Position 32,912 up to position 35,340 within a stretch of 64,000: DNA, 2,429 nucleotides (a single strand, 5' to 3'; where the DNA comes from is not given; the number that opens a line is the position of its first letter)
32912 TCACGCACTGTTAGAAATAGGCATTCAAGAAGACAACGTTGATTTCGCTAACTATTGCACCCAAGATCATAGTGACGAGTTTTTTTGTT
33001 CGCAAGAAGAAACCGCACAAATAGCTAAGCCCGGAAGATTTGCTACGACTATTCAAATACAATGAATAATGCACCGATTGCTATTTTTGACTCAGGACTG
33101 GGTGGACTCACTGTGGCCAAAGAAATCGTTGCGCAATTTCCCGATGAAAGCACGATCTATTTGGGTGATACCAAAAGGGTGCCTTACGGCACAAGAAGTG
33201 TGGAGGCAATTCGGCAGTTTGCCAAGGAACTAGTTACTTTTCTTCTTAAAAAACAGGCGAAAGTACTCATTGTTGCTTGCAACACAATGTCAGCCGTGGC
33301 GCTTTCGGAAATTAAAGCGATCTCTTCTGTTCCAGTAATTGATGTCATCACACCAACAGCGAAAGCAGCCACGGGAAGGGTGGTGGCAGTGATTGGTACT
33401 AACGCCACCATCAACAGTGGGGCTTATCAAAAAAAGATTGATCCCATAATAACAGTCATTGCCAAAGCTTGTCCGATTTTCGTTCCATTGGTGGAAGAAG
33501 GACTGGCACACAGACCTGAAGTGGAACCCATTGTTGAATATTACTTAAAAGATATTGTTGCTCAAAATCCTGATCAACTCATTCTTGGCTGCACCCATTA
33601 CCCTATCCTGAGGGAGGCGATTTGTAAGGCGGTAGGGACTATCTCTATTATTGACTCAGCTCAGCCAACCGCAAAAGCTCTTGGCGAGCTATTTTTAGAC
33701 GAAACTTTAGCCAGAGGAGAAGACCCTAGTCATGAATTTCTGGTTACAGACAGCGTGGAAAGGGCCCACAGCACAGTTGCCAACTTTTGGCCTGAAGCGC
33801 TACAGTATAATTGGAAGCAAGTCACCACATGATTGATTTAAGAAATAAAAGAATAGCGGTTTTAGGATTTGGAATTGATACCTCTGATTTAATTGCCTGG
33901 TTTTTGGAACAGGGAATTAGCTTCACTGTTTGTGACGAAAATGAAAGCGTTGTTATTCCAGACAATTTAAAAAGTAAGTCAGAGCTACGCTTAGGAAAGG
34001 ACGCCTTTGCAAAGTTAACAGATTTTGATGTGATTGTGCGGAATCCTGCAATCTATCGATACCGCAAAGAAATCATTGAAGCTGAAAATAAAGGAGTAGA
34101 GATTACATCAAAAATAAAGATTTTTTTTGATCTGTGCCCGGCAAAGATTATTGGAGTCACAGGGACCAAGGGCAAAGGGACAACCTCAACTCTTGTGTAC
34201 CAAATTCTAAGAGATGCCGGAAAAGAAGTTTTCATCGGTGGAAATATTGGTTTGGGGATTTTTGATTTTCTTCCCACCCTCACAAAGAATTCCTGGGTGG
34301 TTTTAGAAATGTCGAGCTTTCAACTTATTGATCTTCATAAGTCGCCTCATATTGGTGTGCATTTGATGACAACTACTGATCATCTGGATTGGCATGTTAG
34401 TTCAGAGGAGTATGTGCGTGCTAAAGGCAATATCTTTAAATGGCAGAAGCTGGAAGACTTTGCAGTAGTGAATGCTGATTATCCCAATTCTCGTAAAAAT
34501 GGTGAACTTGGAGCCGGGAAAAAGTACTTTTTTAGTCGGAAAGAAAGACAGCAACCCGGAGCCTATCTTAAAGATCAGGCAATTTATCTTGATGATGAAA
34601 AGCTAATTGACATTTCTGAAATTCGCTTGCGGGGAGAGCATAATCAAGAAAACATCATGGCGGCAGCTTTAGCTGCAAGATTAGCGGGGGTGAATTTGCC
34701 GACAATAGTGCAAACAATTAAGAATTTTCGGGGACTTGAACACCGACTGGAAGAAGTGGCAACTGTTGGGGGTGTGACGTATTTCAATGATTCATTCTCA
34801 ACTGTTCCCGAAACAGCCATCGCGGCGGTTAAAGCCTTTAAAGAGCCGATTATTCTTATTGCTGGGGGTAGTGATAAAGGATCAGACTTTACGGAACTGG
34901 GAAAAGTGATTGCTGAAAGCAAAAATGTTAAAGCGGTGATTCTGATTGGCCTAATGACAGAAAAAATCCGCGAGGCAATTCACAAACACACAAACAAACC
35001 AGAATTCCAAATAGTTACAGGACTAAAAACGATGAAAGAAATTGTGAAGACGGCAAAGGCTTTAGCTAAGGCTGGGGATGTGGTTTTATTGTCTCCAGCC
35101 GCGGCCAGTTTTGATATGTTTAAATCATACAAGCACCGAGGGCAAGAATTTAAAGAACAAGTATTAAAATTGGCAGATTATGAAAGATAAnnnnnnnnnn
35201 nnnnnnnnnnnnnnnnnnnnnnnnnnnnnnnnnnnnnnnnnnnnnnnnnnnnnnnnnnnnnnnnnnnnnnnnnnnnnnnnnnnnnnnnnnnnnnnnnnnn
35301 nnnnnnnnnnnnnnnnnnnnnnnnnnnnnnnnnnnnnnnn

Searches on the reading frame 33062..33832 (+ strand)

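Call 63: search_protein_families(library=pfam, proteins=[window:33062-33832:+], max_evalue=0.00001)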
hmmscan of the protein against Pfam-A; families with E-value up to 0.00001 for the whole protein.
window:33062-33832:+ (256 aa): 1 family
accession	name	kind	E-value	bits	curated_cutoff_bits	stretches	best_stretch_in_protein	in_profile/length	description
PF01177.27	Asp_Glu_race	-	6.5e-21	75.5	31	1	24-206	22-210/211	Asp/Glu/Hydantoin racemase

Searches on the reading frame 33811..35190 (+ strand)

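Call 63: search_protein_families(library=pfam, proteins=[window:33811-35190:+], max_evalue=0.00001)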
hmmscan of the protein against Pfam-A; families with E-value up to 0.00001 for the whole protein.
window:33811-35190:+ (459 aa): 3 families
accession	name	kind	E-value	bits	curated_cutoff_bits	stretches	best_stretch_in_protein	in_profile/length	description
PF08245.18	Mur_ligase_M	-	1.3e-25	91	24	1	116-289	1-200/200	Mur ligase middle domain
PF02875.26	Mur_ligase_C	-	6.4e-14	53.3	28.4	1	311-430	1-126/127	Mur ligase, glutamate ligase domain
PF21799.2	MurD-like_N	-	1.9e-10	41.3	27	1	13-99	1-87/88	Mur ligase MurD-like, N-terminal domain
